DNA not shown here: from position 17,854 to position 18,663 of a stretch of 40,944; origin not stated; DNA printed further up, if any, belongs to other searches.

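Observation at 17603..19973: Translationally coupled five-gene nucleoside/nucleotide-enzyme cassette (ASCH, P-loop kinase, cytidine-deaminase fold, NUDIX, P-loop kinase) in an AT-rich island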

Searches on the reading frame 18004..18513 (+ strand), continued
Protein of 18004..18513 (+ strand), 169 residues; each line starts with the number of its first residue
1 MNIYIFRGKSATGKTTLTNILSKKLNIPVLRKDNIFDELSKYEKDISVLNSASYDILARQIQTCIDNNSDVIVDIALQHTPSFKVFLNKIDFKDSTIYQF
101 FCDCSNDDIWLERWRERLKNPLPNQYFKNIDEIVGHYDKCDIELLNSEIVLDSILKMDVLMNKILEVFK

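Call 62: fold_search(model_id=the predicted structure, library=pdb)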
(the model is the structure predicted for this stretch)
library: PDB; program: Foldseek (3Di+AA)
matches with E <= 10: 1638; with E <= 0.001: 400
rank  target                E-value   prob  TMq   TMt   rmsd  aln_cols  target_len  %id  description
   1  2rhm_D                5.7e-08  1.00  0.77  0.72   3.4       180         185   18  Crystal structure of a putative kinase (caur_3907) from chloroflexus aurantiacus j-10-fl at 1.70 A resolution (released 2007-11-20)
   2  2rhm_C                6.5e-08  1.00  0.77  0.70   3.4       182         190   18  Crystal structure of a putative kinase (caur_3907) from chloroflexus aurantiacus j-10-fl at 1.70 A resolution (released 2007-11-20)
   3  2rhm_A                1.0e-07  1.00  0.75  0.70   3.6       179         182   18  Crystal structure of a putative kinase (caur_3907) from chloroflexus aurantiacus j-10-fl at 1.70 A resolution (released 2007-11-20)
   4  7e9v                  2.5e-07  1.00  0.63  0.56   7.4       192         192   15  The Crystal Structure of human UMP-CMP kinase from Biortus. (released 2021-03-24)
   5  5ycc_A                3.2e-07  1.00  0.73  0.67   3.6       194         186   13  Crystal structure of Notothenia coriiceps adenylate kinase variant (released 2018-09-12)
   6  8pvw                  3.4e-07  1.00  0.62  0.57   6.7       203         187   13  Structure of a short E. coli adenylate kinase in complex with Ap5A (released 2025-02-05)
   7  4eun                  4.2e-07  1.00  0.70  0.68   4.5       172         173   13  Crystal structure of a sugar kinase (Target EFI-502144 from Janibacter sp. HTCC2649), unliganded structure (released 2012-05-16)
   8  1uke                  4.7e-07  1.00  0.66  0.59   6.3       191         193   14  UMP/CMP KINASE FROM SLIME MOLD (released 1998-04-29)
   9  2cdn                  5.4e-07  1.00  0.62  0.58   5.9       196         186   15  Crystal structure of Mycobacterium tuberculosis adenylate kinase complexed with two molecules of ADP and Mg (released 2006-05-10)
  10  2rhm_B                5.8e-07  1.00  0.78  0.71   3.4       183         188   17  Crystal structure of a putative kinase (caur_3907) from chloroflexus aurantiacus j-10-fl at 1.70 A resolution (released 2007-11-20)
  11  1ko5_A                8.5e-07  1.00  0.71  0.70   4.2       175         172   13  Crystal structure of gluconate kinase (released 2002-05-29)
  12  5ycb_B                9.0e-07  1.00  0.72  0.66   3.7       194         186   13  Crystal structure of notothenia coriiceps adenylate kinase variant (released 2018-09-12)
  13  3t61_A                1.0e-06  1.00  0.65  0.62   4.7       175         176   11  Crystal Structure of a gluconokinase from Sinorhizobium meliloti 1021 (released 2011-08-17)
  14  5ukd                  1.0e-06  1.00  0.64  0.57   6.3       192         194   12  PH INFLUENCES FLUORIDE COORDINATION NUMBER OF THE ALFX PHOSPHORYL TRANSFER TRANSITION STATE ANALOG (released 1999-08-14)
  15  3t61_B                1.2e-06  1.00  0.65  0.63   4.7       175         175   11  Crystal Structure of a gluconokinase from Sinorhizobium meliloti 1021 (released 2011-08-17)
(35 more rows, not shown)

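Call 68: find_related_loci(query=A2, collection=viral_contigs, flank=6000)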
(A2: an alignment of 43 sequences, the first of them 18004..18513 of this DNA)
Query A2 (169 aa) in viral_contigs; peptide patterns used: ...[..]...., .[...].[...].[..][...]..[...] (x = any residue, [..] = any of these).
85 stretches matched a pattern, but none encodes a relative of the query by tblastn (E <= 1e-3).

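Call 79: search_protein_families(library=phrogs, proteins=[window:18004-18513:+], max_evalue=0.001)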
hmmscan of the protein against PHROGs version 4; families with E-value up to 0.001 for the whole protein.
window:18004-18513:+ (169 aa): 2 families
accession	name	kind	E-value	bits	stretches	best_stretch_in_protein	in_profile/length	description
phrog_2071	-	other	2.9e-05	25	1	1-74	16-89/282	ATPase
phrog_1815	-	other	0.00052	21.3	0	1-29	3-31/197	guanylate kinase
